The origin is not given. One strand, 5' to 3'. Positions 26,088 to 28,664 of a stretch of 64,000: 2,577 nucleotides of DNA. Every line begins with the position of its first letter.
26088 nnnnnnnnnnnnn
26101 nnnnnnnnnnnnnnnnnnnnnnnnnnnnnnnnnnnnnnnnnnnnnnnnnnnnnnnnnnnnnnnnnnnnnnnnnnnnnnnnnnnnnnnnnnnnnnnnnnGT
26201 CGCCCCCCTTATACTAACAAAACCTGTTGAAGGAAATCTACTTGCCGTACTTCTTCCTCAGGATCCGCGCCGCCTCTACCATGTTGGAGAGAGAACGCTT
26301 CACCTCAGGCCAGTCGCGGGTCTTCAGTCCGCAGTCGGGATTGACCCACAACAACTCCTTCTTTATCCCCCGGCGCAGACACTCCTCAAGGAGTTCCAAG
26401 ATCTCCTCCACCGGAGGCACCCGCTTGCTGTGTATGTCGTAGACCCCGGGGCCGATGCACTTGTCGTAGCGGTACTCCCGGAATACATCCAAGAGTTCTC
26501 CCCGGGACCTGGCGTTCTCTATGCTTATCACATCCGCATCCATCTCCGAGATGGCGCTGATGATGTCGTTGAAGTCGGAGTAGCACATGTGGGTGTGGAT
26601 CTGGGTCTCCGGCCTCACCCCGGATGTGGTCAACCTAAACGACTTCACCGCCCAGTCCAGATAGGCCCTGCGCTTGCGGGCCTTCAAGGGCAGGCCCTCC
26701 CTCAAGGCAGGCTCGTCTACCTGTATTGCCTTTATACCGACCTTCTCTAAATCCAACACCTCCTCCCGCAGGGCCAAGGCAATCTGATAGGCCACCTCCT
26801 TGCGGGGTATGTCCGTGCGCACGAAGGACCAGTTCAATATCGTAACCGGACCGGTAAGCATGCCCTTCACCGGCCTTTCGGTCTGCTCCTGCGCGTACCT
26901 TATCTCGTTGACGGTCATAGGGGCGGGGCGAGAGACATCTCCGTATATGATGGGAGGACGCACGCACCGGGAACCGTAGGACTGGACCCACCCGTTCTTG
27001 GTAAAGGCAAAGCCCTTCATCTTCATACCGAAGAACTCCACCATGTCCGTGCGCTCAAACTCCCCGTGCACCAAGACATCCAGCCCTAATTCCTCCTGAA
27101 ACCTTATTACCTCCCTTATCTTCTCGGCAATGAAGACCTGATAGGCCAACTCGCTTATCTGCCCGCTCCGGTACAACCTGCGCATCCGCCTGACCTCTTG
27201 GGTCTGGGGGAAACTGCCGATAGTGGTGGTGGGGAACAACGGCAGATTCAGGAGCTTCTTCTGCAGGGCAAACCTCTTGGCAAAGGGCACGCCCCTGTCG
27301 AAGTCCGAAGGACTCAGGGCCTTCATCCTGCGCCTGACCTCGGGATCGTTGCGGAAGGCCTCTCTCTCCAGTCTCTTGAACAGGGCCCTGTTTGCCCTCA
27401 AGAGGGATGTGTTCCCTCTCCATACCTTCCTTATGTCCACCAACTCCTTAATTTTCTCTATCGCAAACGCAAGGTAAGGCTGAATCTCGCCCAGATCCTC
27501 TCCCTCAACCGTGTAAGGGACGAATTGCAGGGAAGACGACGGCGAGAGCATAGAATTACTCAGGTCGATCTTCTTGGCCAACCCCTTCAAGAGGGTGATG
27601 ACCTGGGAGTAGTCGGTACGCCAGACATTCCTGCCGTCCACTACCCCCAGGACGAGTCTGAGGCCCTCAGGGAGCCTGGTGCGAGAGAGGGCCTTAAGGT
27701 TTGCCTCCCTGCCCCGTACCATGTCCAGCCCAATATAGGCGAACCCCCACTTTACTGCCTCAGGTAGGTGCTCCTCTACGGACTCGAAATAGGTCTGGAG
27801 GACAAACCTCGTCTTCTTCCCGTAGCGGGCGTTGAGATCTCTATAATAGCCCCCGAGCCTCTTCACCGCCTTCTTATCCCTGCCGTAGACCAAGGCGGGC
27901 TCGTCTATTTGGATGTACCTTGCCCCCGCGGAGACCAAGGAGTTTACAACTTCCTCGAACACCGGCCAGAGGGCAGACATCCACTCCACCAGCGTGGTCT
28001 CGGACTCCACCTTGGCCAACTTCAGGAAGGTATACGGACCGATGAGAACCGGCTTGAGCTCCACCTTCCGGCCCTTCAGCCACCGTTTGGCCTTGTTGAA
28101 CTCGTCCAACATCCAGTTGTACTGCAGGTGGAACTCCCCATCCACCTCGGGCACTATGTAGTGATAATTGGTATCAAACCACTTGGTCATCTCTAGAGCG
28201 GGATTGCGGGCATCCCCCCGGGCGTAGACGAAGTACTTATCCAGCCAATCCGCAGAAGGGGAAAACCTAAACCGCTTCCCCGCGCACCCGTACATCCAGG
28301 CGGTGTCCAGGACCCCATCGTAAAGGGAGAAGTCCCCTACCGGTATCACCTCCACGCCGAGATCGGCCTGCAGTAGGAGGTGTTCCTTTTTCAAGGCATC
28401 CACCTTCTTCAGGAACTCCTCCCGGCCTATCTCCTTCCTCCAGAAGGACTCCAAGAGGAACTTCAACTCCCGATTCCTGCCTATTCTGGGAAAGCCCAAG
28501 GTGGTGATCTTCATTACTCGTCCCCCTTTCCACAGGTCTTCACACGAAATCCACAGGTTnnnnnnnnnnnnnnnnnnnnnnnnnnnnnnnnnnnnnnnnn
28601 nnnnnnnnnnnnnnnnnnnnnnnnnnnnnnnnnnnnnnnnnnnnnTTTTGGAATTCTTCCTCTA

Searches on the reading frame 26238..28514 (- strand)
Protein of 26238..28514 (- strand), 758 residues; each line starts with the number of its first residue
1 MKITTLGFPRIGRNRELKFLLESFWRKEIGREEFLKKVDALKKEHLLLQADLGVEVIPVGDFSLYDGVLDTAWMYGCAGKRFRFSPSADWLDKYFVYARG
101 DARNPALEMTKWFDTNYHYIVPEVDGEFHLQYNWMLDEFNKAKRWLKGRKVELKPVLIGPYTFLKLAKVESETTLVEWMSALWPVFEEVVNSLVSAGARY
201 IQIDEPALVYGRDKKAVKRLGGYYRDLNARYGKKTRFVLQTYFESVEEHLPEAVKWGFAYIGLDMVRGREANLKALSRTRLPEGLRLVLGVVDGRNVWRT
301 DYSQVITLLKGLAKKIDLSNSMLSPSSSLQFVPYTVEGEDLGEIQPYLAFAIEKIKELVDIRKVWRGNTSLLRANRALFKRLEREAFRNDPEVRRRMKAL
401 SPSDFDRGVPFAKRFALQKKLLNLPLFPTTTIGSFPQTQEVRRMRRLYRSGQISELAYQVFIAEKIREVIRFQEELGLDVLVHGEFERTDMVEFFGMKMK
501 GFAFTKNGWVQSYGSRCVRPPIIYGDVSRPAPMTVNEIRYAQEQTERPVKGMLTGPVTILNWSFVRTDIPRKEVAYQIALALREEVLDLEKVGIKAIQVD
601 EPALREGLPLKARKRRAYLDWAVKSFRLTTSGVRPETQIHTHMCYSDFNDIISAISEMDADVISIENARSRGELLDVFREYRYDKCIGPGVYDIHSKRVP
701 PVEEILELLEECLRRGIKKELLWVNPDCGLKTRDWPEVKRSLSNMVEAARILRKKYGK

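Call 48: search_protein_families(library=pfam, proteins=[window:26238-28514:-], max_evalue=0.00001)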
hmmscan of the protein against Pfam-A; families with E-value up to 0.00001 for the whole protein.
window:26238-28514:- (758 aa): 2 families
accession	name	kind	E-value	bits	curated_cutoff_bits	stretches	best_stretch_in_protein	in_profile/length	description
PF01717.24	Meth_synt_2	-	4.1e-158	526.3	21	1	427-750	1-323/324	Cobalamin-independent synthase, Catalytic domain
PF08267.18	Meth_synt_1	-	4.6e-108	361.9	27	2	4-315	3-311/313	Cobalamin-independent synthase, N-terminal domain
